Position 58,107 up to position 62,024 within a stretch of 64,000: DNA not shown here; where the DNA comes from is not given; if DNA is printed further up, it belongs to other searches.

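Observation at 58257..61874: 1205-aa protein with three glycosyltransferase domains and a fourth unknown C-terminal domain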

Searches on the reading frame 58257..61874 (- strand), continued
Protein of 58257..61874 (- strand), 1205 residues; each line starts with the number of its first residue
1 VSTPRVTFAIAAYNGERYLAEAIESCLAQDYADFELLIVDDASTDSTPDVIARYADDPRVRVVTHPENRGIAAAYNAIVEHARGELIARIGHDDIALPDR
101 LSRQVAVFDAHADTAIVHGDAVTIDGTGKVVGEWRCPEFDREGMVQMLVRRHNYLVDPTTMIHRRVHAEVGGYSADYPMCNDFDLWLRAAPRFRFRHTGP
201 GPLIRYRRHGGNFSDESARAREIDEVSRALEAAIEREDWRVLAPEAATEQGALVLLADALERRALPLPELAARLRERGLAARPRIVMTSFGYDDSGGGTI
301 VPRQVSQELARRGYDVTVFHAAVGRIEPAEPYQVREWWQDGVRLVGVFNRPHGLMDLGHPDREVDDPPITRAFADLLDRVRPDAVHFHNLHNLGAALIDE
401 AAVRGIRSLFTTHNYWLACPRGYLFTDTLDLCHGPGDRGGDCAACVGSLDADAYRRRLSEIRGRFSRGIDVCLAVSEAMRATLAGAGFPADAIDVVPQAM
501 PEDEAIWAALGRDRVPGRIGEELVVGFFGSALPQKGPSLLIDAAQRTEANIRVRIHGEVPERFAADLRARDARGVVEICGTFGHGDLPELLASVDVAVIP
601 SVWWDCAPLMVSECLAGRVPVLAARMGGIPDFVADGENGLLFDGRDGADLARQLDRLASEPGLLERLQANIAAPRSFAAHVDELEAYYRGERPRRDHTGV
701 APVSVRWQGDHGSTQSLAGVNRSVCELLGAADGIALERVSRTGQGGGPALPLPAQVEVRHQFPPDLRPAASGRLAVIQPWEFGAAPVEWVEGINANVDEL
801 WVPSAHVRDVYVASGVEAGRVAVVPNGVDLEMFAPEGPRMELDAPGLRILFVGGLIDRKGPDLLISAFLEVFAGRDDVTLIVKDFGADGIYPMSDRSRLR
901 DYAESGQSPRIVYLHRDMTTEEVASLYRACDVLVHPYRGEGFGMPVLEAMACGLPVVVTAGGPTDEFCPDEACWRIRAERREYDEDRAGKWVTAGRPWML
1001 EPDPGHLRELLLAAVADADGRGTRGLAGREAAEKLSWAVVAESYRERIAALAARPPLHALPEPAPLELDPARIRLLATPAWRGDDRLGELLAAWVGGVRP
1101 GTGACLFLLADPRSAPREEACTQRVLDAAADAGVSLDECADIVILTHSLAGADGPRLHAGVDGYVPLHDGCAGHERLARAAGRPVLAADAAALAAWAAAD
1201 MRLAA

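Call 55: search_protein_families(library=pfam, proteins=[L001:6160-7350:+, L003:8538-10004:+, L002:10001-11500:+, L001:7347-8000:+, L002:8030-8806:+, L003:6661-7092:+, L003:7118-7312:+], max_evalue=0.05)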
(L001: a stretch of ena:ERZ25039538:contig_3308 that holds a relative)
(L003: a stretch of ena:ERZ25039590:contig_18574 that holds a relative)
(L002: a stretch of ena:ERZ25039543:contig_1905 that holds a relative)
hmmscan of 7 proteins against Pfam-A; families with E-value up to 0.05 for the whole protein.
L001:6160-7350:+ (396 aa): 9 families
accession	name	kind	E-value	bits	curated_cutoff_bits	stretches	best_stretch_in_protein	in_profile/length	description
PF00535.33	Glycos_transf_2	-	2.6e-15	57.2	23.3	1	8-136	2-129/168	Glycosyl transferase family 2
PF14559.12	TPR_19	-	2.5e-05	24.9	25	1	326-385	1-61/68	Tetratricopeptide repeat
PF07719.23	TPR_2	-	5.4e-05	23.4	27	1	317-347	2-32/34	Tetratricopeptide repeat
PF13432.12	TPR_16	-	0.00015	22.6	32.7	1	321-381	2-63/65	Tetratricopeptide repeat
PF13414.12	TPR_11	-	0.00032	20.7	26.8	1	323-364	1-42/42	TPR repeat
PF13431.12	TPR_17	-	0.00087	19.8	24.4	1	338-366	1-29/34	Tetratricopeptide repeat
PF00515.34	TPR_1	-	0.00093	19.4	27.8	0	317-347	2-32/34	Tetratricopeptide repeat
PF13641.12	Glyco_tranf_2_3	-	0.0053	17.2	27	1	6-116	3-115/230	Glycosyltransferase like family 2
PF13428.12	TPR_14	-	0.0078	17.2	23.5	1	317-358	2-43/44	Tetratricopeptide repeat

L003:8538-10004:+ (488 aa): 2 families
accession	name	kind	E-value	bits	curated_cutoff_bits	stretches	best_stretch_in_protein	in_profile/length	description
PF00535.33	Glycos_transf_2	-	2e-10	41.3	23.3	1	22-120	6-109/168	Glycosyl transferase family 2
PF13641.12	Glyco_tranf_2_3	-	8.2e-07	29.7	27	1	18-131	5-127/230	Glycosyltransferase like family 2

L002:10001-11500:+ (500 aa): 5 families
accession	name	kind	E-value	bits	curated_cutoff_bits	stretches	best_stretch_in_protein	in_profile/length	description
PF00535.33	Glycos_transf_2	-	3e-57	193.6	23.3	2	9-172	1-166/168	Glycosyl transferase family 2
PF13641.12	Glyco_tranf_2_3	-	1e-24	88.3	27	2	6-179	2-179/230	Glycosyltransferase like family 2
PF10111.15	Glyco_tranf_2_2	-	9.5e-15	55.2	27.3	2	31-230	23-224/276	Glycosyltransferase like family 2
PF13704.12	Glyco_tranf_2_4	-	0.02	15.8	27.5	0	25-67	7-48/98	Glycosyl transferase family 2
PF03071.21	GNT-I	-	0.024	13.9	25.4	0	10-67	97-154/434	GNT-I family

L001:7347-8000:+ (218 aa): 2 families
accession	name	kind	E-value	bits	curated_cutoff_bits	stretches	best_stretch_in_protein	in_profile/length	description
PF00535.33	Glycos_transf_2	-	2.9e-10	40.8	23.3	1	5-130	2-130/168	Glycosyl transferase family 2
PF13704.12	Glyco_tranf_2_4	-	0.03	15.3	27.5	1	33-78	21-65/98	Glycosyl transferase family 2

L002:8030-8806:+ (258 aa): 1 family
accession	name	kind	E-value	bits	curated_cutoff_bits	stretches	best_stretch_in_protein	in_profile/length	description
PF05257.22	CHAP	-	1e-12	48.8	26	1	154-236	5-81/81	CHAP domain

L003:6661-7092:+ (143 aa): 0 families

L003:7118-7312:+ (64 aa): 0 families

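Call 61: find_homologous_proteins(query=L058:12866-13672:+, max_evalue=1e-10)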
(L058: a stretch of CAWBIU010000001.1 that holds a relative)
Query L058:12866-13672:+ (268 aa): 8000 proteins with E <= 1e-10 among 8000 candidates; the best 120 are listed.
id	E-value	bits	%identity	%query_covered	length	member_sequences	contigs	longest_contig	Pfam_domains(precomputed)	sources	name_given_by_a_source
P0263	2.8e-150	516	95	100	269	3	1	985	PF00700.28,PF00669.26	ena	-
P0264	2.2e-148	510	95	100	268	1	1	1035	PF00700.28,PF00669.26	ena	-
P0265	3.2e-146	503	94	100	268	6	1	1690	PF00700.28,PF00669.26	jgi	jgi:flagellin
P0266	1.4e-134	465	87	100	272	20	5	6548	PF00700.28,PF00669.26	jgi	jgi:flagellin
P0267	1.7e-134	465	86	100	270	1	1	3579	PF00700.28,PF00669.26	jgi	jgi:flagellin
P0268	7.9e-134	462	86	100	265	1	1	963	PF00700.28,PF00669.26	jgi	jgi:flagellin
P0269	2.5e-132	458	86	100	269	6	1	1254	PF00700.28,PF00669.26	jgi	jgi:flagellin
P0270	5.7e-132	456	86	100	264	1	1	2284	PF00700.28,PF00669.26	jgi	jgi:flagellin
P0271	9.5e-132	456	85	100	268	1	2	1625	PF00700.28,PF00669.26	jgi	jgi:flagellin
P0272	1.6e-131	455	85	100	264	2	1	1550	PF00700.28,PF00669.26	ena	-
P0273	1.9e-131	455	87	100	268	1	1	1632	PF00700.28,PF00669.26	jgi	jgi:flagellin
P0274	2.9e-131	454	86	100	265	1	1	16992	PF00700.28,PF00669.26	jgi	jgi:flagellin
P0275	3.2e-131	454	85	100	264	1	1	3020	PF00700.28,PF00669.26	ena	-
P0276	6.2e-131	453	85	100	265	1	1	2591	PF00700.28,PF00669.26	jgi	jgi:flagellin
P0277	1.1e-130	452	85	100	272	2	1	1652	PF00700.28,PF00669.26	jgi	jgi:flagellin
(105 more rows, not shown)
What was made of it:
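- The flagellin homolog search was saturated by close relatives (call 61).
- Tried and rejected: It was useless: all 120 listed hits are at least 82% identical and come from short contigs (call 61).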

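Call 72: search_solved_structures(query=L001:6160-7350:+, max_evalue=0.01)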
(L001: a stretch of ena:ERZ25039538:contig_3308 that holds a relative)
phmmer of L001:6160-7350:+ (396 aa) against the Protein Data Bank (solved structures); distinct sequences matched with E-value up to 0.01: 48.
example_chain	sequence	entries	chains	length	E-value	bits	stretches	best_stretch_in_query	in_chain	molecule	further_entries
9qhb_A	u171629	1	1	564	4.8e-43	151.3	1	323-388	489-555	Engineered tetratricopeptide repeat protein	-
9qhc_A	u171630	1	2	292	1.3e-22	84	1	323-388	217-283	Engineered tetratricopeptide repeat protein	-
8bu0_A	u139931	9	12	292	5.3e-22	82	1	323-388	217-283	Consensus tetratricopeptide repeat protein | Crystal structure of an 8-repeat consensus TPR superhelix with Zinc. | Monomer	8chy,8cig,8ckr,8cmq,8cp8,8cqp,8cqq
9gzg_A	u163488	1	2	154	2.3e-10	43.7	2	323-388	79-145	Engineered CTPR protein with glutamic acids for conductivity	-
8ch0_A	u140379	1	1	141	5.9e-10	42.3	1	322-384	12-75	Consensus tetratricopeptide repeat protein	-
2fo7_A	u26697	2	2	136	7.4e-10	42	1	323-384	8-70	SYNTHETIC CONSENSUS TPR PROTEIN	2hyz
8ump_A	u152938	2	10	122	3.8e-08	36.4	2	323-387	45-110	T33-ml35-redesigned-TPR-domain-fold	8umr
1na0_A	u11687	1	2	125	5.5e-08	35.8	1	323-389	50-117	designed protein CTPR3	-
7yeh_B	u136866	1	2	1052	3.7e-07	33.1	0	323-382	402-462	UDP-N-acetylglucosamine--peptide N-acetylglucosaminyltransferase 110 kDa subunit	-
7yea_A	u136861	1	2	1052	3.7e-07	33.1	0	323-382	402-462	UDP-N-acetylglucosamine--peptide N-acetylglucosaminyltransferase 110 kDa subunit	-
3kd7_A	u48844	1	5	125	5e-07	32.7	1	323-389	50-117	CTPR390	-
2wqh_A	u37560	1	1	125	8.3e-07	32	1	323-389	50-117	CTPR3Y3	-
6vl6_B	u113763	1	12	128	1.5e-06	31.1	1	323-388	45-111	T33_dn2B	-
6v8e_A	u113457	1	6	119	1.6e-06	31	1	323-389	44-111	Designed protein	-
7ntf_A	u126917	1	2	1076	1.7e-06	30.9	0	323-382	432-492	Isoform 1 of UDP-N-acetylglucosamine--peptide N-acetylglucosaminyltransferase 110 kDa subu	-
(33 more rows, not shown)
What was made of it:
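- The operon's GT2 gene ends in a genuine TPR (calls 55, 72). A GT2-TPR gene fits any protein acceptor (calls 55, 72).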

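Call 74: search_solved_structures(query=window:58257-61874:-, max_evalue=1e-8)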
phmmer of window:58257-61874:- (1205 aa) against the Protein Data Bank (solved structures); distinct sequences matched with E-value up to 1e-8: 15.
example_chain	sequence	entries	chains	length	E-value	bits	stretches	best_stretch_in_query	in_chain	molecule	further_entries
2z87_A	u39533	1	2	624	1.4e-18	69.2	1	3-200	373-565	Chondroitin synthase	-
2z86_A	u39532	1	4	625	1.5e-18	69.2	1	3-200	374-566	Chondroitin synthase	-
1h7l_A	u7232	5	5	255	3.6e-15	57.9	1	4-123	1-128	SPORE COAT POLYSACCHARIDE BIOSYNTHESIS PROTEIN SPSA | PROTEIN (SPORE COAT POLYSACCHARIDE BIOSYNTHESIS PROTEIN SPSA)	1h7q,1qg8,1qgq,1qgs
6p61_A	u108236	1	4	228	1.4e-14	56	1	3-219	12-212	Glycosyltransferase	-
3c48_A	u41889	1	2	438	1.4e-12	49.3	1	807-958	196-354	Predicted glycosyltransferases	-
3c4q_A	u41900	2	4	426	1.5e-12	49.2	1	807-957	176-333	Predicted glycosyltransferases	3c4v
3bcv_A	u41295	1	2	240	3.9e-12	47.9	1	3-117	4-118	Putative glycosyltransferase protein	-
6kih_A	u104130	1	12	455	7.6e-12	46.9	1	808-971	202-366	Tll1590 protein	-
5hea_A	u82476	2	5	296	5.9e-11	44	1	6-98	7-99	Putative glycosyltransferase (GalT1)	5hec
7qsg_A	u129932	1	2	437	7.4e-11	43.7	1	787-978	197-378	D-inositol 3-phosphate glycosyltransferase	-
5tze_C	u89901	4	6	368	6.2e-10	40.6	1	9-127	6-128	Glycosyl transferase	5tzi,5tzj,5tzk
5tz8_A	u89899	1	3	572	1.4e-09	39.4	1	9-127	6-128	Glycosyl transferase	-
9omm_A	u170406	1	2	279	8.9e-09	36.8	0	6-186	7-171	Glycosyltransferase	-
9omj_A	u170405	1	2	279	9.2e-09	36.7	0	6-186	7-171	Glycosyltransferase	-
9omh_A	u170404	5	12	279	9.3e-09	36.7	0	6-186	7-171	Glycosyltransferase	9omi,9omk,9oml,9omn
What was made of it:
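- Closest known: Single-module structural relatives: MshA. Same: Sequence hits are in call 74.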

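Call 77: search_protein_families(library=padloc, proteins=[window:58257-61874:-], max_evalue=0.001)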
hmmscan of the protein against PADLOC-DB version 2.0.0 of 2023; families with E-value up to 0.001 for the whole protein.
window:58257-61874:- (1205 aa): 0 families
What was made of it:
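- Tried and rejected: PADLOC scan, because Pfam listed 'GT4-conflict': no defence-system match (call 77).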

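Call 85: find_encoding_contigs(protein=P0030, flank=10000, max_places=1)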
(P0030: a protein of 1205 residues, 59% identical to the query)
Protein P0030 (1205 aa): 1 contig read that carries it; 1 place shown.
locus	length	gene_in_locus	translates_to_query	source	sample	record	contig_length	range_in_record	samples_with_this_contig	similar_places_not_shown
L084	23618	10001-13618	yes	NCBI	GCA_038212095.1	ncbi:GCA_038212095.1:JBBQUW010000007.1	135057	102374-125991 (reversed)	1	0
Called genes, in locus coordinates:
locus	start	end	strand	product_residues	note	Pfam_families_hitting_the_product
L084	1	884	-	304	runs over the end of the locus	PF01370:Epimerase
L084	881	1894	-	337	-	PF01073:3Beta_HSD, PF01370:Epimerase, PF04321:RmlD_sub_bind, PF13460:NAD_binding_10 (weak), PF16363:GDP_Man_Dehyd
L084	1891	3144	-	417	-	PF01266:DAO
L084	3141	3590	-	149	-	PF00908:dTDP_sugar_isom (weak), PF05523:FdtA, PF14667:Polysacc_synt_C (weak)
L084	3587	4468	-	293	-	PF00483:NTP_transferase, PF12804:NTP_transf_3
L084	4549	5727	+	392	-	PF00535:Glycos_transf_2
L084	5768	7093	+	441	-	PF01041:DegT_DnrJ_EryC1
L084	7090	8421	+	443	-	PF00535:Glycos_transf_2, PF02810:SEC-C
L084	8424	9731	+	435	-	PF00535:Glycos_transf_2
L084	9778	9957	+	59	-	-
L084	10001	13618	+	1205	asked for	PF00535:Glycos_transf_2, PF10111:Glyco_tranf_2_2, PF13641:Glyco_tranf_2_3, PF13439:Glyco_transf_4, PF13579:Glyco_trans_4_4, PF00534:Glycos_transf_1, PF13692:Glyco_trans_1_4, PF00534:Glycos_transf_1, +3 more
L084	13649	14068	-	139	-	-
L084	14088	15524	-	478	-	PF00749:tRNA-synt_1c, PF19269:Anticodon_2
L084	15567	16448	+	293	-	PF01261:AP_endonuc_2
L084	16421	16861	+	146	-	PF00472:RF-1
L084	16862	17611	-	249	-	PF03734:YkuD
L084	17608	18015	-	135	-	-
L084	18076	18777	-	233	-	PF00702:Hydrolase, PF13419:HAD_2, PF13242:Hydrolase_like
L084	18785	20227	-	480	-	PF02347:GDC-P, PF00266:Aminotran_5, PF21478:GcvP2_C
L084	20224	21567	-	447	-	PF02347:GDC-P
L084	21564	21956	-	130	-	PF01597:GCV_H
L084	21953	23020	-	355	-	PF01571:GCV_T, PF08669:GCV_T_C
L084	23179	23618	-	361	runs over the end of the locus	PF00091:Tubulin, PF12327:FtsZ_C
